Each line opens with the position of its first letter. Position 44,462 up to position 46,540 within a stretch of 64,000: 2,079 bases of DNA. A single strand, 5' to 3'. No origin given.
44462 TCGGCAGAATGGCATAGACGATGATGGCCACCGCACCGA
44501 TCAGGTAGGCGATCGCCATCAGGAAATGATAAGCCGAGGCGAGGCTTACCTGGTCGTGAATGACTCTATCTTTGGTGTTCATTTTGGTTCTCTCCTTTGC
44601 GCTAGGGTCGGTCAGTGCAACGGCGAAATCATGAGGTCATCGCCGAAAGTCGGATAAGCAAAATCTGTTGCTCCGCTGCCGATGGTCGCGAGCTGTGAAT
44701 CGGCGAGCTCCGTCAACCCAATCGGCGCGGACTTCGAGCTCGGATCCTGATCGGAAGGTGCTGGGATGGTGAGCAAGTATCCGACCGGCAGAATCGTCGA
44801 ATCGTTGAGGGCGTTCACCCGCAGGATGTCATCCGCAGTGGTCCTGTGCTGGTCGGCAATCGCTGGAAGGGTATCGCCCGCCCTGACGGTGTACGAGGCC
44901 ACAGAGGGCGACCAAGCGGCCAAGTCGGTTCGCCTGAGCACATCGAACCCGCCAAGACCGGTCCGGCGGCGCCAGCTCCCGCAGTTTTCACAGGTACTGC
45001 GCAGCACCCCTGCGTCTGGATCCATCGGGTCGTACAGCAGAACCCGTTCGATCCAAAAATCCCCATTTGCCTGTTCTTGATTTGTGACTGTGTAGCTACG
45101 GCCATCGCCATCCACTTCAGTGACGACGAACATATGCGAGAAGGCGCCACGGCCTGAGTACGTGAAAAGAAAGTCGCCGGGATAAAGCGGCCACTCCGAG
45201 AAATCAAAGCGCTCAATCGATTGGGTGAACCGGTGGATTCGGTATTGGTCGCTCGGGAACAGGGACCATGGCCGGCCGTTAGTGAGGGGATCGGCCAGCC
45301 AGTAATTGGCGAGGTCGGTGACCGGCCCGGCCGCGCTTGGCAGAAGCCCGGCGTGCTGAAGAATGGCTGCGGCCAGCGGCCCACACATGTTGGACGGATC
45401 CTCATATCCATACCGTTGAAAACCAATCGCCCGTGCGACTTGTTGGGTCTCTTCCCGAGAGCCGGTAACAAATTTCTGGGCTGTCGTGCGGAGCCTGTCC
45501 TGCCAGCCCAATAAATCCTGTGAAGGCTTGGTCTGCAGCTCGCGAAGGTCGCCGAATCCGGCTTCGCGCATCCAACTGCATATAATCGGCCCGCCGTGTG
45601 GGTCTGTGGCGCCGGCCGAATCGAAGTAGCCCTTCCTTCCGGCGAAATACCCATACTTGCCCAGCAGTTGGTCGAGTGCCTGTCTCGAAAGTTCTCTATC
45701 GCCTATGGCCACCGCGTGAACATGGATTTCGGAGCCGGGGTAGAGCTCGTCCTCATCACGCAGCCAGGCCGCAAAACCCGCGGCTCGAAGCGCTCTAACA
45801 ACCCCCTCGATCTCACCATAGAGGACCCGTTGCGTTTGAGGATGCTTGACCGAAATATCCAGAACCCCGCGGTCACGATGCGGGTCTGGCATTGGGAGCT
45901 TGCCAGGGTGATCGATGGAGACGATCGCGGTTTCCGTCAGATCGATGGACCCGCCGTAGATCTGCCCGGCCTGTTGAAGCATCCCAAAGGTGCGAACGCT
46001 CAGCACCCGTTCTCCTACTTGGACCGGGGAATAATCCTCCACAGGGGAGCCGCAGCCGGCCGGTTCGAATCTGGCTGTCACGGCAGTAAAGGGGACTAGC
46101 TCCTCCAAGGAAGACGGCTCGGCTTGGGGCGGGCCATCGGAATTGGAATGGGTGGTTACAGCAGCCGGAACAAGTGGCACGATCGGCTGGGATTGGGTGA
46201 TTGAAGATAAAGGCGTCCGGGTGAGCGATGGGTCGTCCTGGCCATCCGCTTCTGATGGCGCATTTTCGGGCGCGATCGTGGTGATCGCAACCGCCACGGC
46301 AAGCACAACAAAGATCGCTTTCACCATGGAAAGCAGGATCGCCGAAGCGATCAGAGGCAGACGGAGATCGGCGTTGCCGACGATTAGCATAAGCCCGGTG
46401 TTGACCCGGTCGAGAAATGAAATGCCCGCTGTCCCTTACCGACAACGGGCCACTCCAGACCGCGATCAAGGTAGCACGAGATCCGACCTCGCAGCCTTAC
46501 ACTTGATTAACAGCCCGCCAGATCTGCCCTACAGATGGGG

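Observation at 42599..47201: Three-gene envelope island bracketed by near-identical 255-bp direct repeats (partial maoC duplication)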

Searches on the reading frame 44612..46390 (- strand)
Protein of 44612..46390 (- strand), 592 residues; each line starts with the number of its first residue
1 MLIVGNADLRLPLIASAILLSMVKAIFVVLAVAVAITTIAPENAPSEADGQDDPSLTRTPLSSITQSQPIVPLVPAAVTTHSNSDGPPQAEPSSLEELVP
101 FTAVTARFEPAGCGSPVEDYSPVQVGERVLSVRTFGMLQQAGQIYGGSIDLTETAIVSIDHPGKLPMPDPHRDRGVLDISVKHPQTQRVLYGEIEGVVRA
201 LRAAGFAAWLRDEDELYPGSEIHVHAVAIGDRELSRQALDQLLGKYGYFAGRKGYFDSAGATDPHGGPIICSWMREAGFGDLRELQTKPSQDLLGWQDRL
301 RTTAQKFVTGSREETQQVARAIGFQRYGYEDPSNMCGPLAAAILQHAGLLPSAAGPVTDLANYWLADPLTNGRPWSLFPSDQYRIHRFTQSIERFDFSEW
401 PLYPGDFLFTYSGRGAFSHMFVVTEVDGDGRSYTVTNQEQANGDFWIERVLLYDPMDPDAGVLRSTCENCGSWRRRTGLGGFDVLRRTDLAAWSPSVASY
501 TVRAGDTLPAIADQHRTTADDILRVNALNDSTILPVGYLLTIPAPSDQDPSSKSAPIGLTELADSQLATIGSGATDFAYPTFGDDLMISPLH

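Call 5: search_protein_families(library=pfam, proteins=[window:44612-46390:-], max_evalue=0.01)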
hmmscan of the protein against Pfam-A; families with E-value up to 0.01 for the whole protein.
window:44612-46390:- (592 aa): 2 families
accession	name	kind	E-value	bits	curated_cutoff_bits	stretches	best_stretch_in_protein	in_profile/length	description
PF01476.26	LysM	-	3.1e-10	40.3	20.9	1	500-543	1-43/43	LysM domain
PF23473.1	LysM3_LYK4_5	-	0.00032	21.2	29.3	1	499-540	4-45/48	LYK4/5 LysM3 domain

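Call 9: find_encoding_contigs(protein=window:44612-46390:-, flank=10000, max_places=10)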
Protein window:44612-46390:- (592 aa): 3 contigs read that carry it; 3 places shown.
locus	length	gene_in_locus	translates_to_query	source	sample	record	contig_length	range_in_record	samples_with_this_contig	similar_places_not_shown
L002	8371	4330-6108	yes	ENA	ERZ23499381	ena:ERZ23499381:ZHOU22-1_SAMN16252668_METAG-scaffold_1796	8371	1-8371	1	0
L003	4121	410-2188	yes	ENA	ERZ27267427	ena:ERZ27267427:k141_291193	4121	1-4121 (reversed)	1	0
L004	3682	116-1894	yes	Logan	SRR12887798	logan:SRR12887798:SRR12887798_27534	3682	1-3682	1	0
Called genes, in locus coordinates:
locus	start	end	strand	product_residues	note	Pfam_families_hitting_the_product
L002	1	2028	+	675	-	?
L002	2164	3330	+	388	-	PF07690:MFS_1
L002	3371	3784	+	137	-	PF01575:MaoC_dehydratas, PF13452:FAS1_DH_region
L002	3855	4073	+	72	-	-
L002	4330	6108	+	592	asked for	PF01476:LysM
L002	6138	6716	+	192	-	-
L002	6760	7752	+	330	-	-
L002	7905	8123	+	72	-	-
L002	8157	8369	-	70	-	?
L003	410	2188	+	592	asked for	PF01476:LysM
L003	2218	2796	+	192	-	-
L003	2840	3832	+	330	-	-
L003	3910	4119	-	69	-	?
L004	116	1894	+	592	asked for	PF01476:LysM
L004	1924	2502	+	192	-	-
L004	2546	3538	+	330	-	-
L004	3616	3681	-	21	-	?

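Call 20: find_homologous_proteins(query=window:44612-46390:-)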
Query window:44612-46390:- (592 aa): 169 proteins with E <= 0.001 among 8000 candidates; the best 120 are listed.
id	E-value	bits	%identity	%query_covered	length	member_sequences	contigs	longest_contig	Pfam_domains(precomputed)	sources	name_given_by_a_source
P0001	0.0e+0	1347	99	100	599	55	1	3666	PF01476.27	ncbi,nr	ncbi:MAG: LysM peptidoglycan-binding domain-containing protein, partial [Chloroflexi bacterium]|nr:L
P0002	0.0e+0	1188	88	100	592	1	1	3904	PF01476.27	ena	-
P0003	0.0e+0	1170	86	100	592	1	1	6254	PF01476.27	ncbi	-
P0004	0.0e+0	1115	83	100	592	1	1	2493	PF01476.27,PF23473.2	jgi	jgi:hypothetical protein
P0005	0.0e+0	1072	80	100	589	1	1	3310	PF01476.27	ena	-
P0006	0.0e+0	1071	80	100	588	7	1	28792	PF01476.27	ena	-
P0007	2.7e-277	939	72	100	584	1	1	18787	PF01476.27,PF23473.2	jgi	jgi:hypothetical protein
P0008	4.3e-274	929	77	92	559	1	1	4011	PF01476.27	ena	-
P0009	2.5e-273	926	86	78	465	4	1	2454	PF01476.27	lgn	-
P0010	1.4e-269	914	70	100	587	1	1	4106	PF01476.27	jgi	jgi:hypothetical protein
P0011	1.6e-269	914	70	100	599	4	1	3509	PF01476.27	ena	-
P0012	1.1e-248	845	76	83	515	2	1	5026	-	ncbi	-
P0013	2.1e-229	781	75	77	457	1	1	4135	PF01476.27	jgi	jgi:hypothetical protein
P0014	4.2e-153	529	52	82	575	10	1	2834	PF01476.27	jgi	jgi:hypothetical protein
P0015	2.2e-151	523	51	83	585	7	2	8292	PF01476.27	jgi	-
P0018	1.3e-149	518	55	74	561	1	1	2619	PF01476.27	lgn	-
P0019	1.7e-149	517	52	78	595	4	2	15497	PF01476.27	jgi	jgi:hypothetical protein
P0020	7.4e-148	512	52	77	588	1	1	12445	PF01476.27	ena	-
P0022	2.6e-146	507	50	83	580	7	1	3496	PF01476.27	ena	-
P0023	1.0e-145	505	53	76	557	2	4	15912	PF01476.27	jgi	jgi:hypothetical protein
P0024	7.9e-143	495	44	90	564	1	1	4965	PF01476.27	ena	-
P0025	1.6e-142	494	52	74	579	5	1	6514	PF01476.27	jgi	jgi:hypothetical protein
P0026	2.6e-139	483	48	83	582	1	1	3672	PF01476.27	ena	-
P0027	7.4e-136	472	51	73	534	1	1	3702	PF01476.27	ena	-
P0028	2.1e-135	471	51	75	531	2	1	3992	PF01476.27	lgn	-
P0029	4.0e-131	456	44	91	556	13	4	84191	PF01476.27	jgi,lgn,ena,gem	-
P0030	5.8e-131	456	47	82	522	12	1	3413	PF01476.27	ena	-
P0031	1.6e-124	435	48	73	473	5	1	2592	PF01476.27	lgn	-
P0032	4.7e-124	433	49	74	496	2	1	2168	PF01476.27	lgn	-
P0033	5.5e-124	433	45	87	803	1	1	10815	PF13354.13,PF01476.27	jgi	-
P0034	2.2e-123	431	48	80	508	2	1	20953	PF01476.27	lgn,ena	-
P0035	2.6e-123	431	44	85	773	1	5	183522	PF13354.13,PF01476.27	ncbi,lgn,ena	-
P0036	5.1e-122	426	47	81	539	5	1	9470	PF01476.27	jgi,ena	-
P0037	1.7e-121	425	46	80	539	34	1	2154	PF01476.27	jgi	-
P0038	3.9e-121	423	50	71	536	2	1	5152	PF01476.27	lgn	-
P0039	5.4e-121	423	49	73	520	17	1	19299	PF01476.27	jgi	-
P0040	6.1e-121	423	47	77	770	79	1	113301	PF13354.13,PF01476.27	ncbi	-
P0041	7.7e-121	423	45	82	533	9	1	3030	PF01476.27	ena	-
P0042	1.4e-120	422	48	76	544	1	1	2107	PF01476.27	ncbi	-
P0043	3.0e-120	421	48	73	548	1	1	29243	PF01476.27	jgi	-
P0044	2.3e-119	418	43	88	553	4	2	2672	PF01476.27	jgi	-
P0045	3.0e-119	417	47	74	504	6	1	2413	PF01476.27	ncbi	-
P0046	4.1e-119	417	45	77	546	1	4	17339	PF01476.27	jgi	jgi:hypothetical protein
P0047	4.4e-119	417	45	79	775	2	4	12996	PF13354.13,PF01476.27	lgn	-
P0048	1.3e-118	415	45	84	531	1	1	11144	PF01476.27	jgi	-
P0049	1.4e-118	415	46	77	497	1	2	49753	PF01476.27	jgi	jgi:LysM domain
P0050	1.5e-118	415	43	90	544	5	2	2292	PF01476.27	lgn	-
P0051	1.7e-118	415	44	87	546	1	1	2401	PF01476.27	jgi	-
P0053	4.0e-118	414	48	74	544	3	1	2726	PF01476.27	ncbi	-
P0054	8.4e-118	412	44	85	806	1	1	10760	PF13354.13,PF01476.27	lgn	-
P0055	8.7e-118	412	43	87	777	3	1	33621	PF13354.13,PF01476.27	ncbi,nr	ncbi:MAG: LysM peptidoglycan-binding domain-containing protein [Chloroflexi bacterium]|nr:MAG: LysM 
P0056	1.1e-117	412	45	73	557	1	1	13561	PF01476.27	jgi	jgi:hypothetical protein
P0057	1.8e-117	411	49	70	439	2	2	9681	PF01476.27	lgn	-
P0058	3.8e-117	410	46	75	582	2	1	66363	PF01476.27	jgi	jgi:hypothetical protein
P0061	7.8e-117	409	49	73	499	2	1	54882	PF01476.27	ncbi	ncbi:MAG: LysM domain-containing protein [Anaerolineales bacterium]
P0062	9.1e-117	409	43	90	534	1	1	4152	PF01476.27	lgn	-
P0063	1.5e-116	408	47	74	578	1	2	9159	PF01476.27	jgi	jgi:hypothetical protein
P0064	1.9e-116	408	46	74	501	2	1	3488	PF01476.27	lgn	-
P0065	4.7e-116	407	45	76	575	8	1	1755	PF01476.27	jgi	-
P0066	4.9e-116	407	47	74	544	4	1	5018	PF01476.27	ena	-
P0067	5.2e-116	407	49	69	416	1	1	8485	PF01476.27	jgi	-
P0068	5.9e-116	406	46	78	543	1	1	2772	PF01476.27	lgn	-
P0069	8.8e-116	406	43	88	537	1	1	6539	PF01476.27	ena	-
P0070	9.0e-116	406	50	70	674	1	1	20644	PF13354.13,PF01476.27,PF23462.2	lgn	-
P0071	9.4e-116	406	43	83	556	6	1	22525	PF01476.27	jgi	-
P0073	2.2e-115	404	47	74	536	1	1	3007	PF01476.27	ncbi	ncbi:MAG TPA: LysM domain-containing protein [Anaerolineales bacterium]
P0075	3.8e-115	404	45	77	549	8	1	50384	PF01476.27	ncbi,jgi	-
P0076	1.1e-114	402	46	74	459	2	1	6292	PF01476.27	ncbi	-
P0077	2.1e-114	401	41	88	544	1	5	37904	PF01476.27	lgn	-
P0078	2.5e-114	401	43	85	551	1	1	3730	PF01476.27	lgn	-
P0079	3.2e-114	401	46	75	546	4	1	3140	PF01476.27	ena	-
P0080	7.7e-114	399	41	92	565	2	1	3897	PF01476.27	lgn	-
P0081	1.3e-113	399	42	87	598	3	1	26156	PF01476.27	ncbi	-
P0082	1.6e-113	398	39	95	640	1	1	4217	PF01476.27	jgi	jgi:hypothetical protein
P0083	3.0e-113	397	46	77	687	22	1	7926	PF13354.13,PF01476.27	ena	-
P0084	4.1e-113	397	43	79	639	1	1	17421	PF01476.27,PF08239.18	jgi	jgi:hypothetical protein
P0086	4.4e-113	397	44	74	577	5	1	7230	PF01476.27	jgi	jgi:LysM repeat protein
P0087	5.2e-113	397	45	81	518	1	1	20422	PF01476.27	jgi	jgi:hypothetical protein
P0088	8.3e-113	396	46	76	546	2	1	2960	PF01476.27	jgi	jgi:hypothetical protein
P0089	9.3e-113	396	46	74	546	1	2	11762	PF01476.27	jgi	jgi:hypothetical protein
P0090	1.0e-112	396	42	90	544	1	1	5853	PF01476.27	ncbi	-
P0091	1.3e-112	395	46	77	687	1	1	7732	PF13354.13,PF01476.27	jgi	jgi:beta-lactamase class A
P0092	2.1e-112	395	46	76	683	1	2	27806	PF01476.27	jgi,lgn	jgi:hypothetical protein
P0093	4.1e-112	394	48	69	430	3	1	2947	PF01476.27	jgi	jgi:hypothetical protein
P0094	4.4e-112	394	42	92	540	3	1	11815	PF01476.27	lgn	-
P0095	4.7e-112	394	44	76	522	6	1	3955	PF01476.27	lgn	-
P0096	5.2e-112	393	45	75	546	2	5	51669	PF01476.27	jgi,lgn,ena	-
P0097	5.2e-112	393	45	75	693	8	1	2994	PF01476.27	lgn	-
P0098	8.9e-112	393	46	74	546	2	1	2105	PF01476.27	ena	-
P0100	2.1e-111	391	41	93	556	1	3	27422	PF01476.27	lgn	-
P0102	2.6e-111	391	46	74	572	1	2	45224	PF01476.27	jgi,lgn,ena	-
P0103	3.8e-111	390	43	78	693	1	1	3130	PF01476.27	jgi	jgi:hypothetical protein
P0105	5.2e-111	390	45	74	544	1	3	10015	PF01476.27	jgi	jgi:hypothetical protein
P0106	5.4e-111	390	44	77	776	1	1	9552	PF13354.13,PF01476.27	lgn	-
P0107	9.6e-111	389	48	72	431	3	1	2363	PF01476.27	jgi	jgi:nucleoid-associated protein YgaU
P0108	1.3e-110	389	42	83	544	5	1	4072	PF01476.27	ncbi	-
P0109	1.5e-110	389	46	74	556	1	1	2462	PF01476.27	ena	-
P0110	4.7e-110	387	45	74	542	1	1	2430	PF01476.27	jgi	-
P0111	4.8e-110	387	45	74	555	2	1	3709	PF01476.27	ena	-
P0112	6.5e-110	386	40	90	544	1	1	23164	PF01476.27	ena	-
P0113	7.4e-110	386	47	74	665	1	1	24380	PF13354.13,PF01476.27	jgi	jgi:beta-lactamase class A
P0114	7.8e-110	386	44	76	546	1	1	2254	PF01476.27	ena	-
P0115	9.8e-110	386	42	90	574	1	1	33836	PF01476.27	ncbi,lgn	-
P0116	1.0e-109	386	43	87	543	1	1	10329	PF01476.27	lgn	-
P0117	1.8e-109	385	44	74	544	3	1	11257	PF01476.27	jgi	jgi:hypothetical protein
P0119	3.4e-109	384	43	81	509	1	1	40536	PF01476.27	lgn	-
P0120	3.5e-109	384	43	80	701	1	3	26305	PF01476.27,PF23462.2,PF23473.2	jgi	jgi:hypothetical protein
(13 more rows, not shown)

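Call 21: find_encoding_contigs(protein=P0006, flank=10000, max_places=3)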
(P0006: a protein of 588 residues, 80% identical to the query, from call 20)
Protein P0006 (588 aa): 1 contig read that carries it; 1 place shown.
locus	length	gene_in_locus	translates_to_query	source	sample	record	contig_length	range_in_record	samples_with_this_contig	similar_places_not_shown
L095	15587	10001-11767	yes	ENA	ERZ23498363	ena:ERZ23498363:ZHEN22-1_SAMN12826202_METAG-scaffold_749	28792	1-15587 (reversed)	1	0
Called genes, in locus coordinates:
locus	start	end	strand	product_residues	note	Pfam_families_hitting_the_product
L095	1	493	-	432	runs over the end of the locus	PF06689:zf-C4_ClpX, PF05496:RuvB_N (weak), PF00004:AAA, PF07724:AAA_2, PF07728:AAA_5 (faint), PF10431:ClpB_D2-small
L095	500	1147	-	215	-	PF00574:CLP_protease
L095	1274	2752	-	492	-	PF05697:Trigger_N, PF05698:Trigger_C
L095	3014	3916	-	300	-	PF01370:Epimerase, PF05368:NmrA, PF13460:NAD_binding_10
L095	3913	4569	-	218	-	PF02525:Flavodoxin_2, PF03358:FMN_red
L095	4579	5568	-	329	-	PF15902:Sortilin-Vps10 (faint), PF02012:BNR (faint), PF15899:BNR_6 (faint)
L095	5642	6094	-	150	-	PF22381:Staph_reg_Sar_Rot, PF01047:MarR, PF12802:MarR_2, PF13463:HTH_27 (weak)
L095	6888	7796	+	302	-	PF08239:SH3_3 (faint)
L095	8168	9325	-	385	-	PF10851:DUF2652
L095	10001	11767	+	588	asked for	PF01476:LysM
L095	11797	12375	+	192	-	-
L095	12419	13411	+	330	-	-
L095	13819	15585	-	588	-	?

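Call 22: find_encoding_contigs(protein=P0007, flank=10000, max_places=3)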
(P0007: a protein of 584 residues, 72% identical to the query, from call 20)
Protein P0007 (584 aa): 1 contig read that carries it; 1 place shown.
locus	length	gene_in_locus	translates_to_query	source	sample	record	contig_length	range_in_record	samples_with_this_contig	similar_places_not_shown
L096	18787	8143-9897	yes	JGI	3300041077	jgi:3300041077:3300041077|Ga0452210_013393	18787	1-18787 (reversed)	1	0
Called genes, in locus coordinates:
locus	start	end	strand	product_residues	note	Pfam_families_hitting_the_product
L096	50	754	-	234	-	PF00027:cNMP_binding, PF13545:HTH_Crp_2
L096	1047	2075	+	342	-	-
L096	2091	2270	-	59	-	-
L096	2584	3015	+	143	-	PF10604:Polyketide_cyc2, PF03364:Polyketide_cyc, PF08327:AHSA1 (weak)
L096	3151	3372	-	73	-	-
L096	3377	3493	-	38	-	-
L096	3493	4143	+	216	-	PF03266:NTPase_1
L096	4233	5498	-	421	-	PF02771:Acyl-CoA_dh_N, PF02770:Acyl-CoA_dh_M, PF00441:Acyl-CoA_dh_1, PF08028:Acyl-CoA_dh_2, PF22924:ACOX_C_alpha1 (faint)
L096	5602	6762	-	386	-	PF12679:ABC2_membrane_2, PF12698:ABC2_membrane_3, PF01061:ABC2_membrane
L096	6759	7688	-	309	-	PF00005:ABC_tran, PF02463:SMC_N (faint), PF13304:AAA_21, PF13732:DrrA1-3_C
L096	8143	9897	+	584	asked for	PF23473:LysM3_LYK4_5 (faint), PF01476:LysM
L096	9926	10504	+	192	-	-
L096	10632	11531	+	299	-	-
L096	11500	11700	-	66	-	-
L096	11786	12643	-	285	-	-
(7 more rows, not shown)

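Call 23: find_encoding_contigs(protein=P0003, flank=10000, max_places=3)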
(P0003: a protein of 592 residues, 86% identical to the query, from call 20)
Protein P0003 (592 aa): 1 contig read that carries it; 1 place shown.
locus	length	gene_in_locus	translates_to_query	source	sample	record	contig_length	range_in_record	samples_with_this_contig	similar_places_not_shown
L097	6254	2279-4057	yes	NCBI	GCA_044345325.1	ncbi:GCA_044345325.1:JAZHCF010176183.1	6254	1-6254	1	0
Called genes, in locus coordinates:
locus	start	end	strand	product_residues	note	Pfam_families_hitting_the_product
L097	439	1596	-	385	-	PF10851:DUF2652, PF10604:Polyketide_cyc2 (weak)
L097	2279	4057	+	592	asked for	PF01476:LysM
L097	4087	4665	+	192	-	-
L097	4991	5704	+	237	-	-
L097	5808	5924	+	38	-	-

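Call 35: find_encoding_contigs(protein=P0137, flank=10000, max_places=4)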
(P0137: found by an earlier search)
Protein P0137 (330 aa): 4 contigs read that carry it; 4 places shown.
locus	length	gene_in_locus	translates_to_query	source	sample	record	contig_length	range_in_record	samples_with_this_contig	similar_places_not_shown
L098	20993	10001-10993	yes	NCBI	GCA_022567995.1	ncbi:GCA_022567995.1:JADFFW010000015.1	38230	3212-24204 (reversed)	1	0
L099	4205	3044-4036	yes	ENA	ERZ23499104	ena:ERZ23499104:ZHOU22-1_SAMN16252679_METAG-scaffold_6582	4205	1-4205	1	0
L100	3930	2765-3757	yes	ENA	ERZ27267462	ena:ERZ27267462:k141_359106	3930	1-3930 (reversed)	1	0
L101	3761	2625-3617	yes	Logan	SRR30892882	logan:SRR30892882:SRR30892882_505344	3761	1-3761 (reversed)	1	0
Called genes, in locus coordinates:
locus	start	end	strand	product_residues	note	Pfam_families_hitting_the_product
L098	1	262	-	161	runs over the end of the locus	PF13577:SnoaL_4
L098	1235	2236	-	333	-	PF25852:DUF6242_C (faint), PF14870:PSII_BNR (faint), PF02012:BNR (faint), PF15902:Sortilin-Vps10 (faint)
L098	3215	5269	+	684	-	PF16177:ACAS_N, PF00501:AMP-binding, PF13193:AMP-binding_C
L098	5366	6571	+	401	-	PF07690:MFS_1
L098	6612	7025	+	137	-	PF01575:MaoC_dehydratas, PF13452:FAS1_DH_region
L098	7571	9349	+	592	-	PF01476:LysM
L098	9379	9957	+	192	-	-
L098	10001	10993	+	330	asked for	-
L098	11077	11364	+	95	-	PF01575:MaoC_dehydratas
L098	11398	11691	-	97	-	-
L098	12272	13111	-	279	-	PF09851:SHOCT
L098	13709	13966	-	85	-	PF00578:AhpC-TSA (weak)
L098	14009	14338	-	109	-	-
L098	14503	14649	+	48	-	-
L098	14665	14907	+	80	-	-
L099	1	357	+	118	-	?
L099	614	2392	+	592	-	PF01476:LysM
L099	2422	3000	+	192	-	-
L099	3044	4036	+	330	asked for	-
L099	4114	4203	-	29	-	?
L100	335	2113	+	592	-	PF01476:LysM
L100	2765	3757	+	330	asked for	-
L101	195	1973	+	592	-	PF01476:LysM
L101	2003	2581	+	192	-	-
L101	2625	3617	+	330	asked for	-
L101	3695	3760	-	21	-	?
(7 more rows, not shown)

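Call 36: find_encoding_contigs(protein=P0140, flank=10000, max_places=4)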
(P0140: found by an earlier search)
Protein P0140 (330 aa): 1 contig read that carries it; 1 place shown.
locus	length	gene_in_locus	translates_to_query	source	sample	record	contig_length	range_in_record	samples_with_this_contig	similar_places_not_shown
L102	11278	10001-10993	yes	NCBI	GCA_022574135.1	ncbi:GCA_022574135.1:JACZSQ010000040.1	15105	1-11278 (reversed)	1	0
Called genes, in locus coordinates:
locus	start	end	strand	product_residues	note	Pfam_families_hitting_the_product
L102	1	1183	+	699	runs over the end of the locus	PF00496:SBP_bac_5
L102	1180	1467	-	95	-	-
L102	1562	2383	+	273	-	PF13485:Peptidase_MA_2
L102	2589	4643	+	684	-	PF16177:ACAS_N, PF00501:AMP-binding, PF13193:AMP-binding_C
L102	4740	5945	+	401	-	PF07690:MFS_1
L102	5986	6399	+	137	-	PF01575:MaoC_dehydratas, PF13452:FAS1_DH_region (weak)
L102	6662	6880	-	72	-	PF09851:SHOCT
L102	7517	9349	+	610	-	PF01476:LysM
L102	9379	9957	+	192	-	-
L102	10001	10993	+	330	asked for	-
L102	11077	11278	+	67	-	PF01575:MaoC_dehydratas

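Call 50: search_protein_families(library=ncbifam, proteins=[window:44612-46390:-], max_evalue=0.01)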
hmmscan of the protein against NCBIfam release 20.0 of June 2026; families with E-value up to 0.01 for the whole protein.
window:44612-46390:- (592 aa): 5 families
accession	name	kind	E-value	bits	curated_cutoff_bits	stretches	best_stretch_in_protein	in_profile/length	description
NF008050.0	PRK10783.1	equivalog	4.8e-05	21.9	508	1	495-549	341-394/457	murein transglycosylase D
NF040883.1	amid_act_ActS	equivalog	0.00044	19.6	375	1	494-553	30-89/242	amidase activator ActS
NF041208.1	celldiv_DipM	equivalog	0.00092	18.5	740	1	496-546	182-231/419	cell division endopeptidase DipM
NF004974.0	PRK06347.1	equivalog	0.002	17.2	701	1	496-542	546-591/592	1,4-beta-N-acetylmuramoylhydrolase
NF052398.1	Agg_Promo_Fact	equivalog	0.0029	17.8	170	1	498-555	29-86/202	aggregation-promoting factor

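Call 53: search_protein_families(library=pfam, proteins=[window:44612-46390:-], max_evalue=10)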
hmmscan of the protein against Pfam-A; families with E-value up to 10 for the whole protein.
window:44612-46390:- (592 aa): 4 families
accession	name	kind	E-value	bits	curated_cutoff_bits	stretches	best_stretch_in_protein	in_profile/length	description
PF01476.26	LysM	-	3.1e-10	40.3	20.9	1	500-543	1-43/43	LysM domain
PF23473.1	LysM3_LYK4_5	-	0.00032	21.2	29.3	1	499-540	4-45/48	LYK4/5 LysM3 domain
PF05257.22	CHAP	-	0.057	14.4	26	1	363-437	16-79/81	CHAP domain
PF12671.13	Amidase_6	-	0.17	12.4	23.2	1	399-439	99-141/163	Putative amidase domain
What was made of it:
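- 44612..46390 (-): 592-aa membrane-anchored LysM protein, probably a papain-like (CHAP / NlpC-P60-type) peptidoglycan hydrolase. PF01476 E=3e-10; CHAP E=0.057 (calls 5, 53).
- On CHAP / NlpC-P60 papain-like peptidoglycan hydrolases: CHAP E=0.057, below cutoff (call 53).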
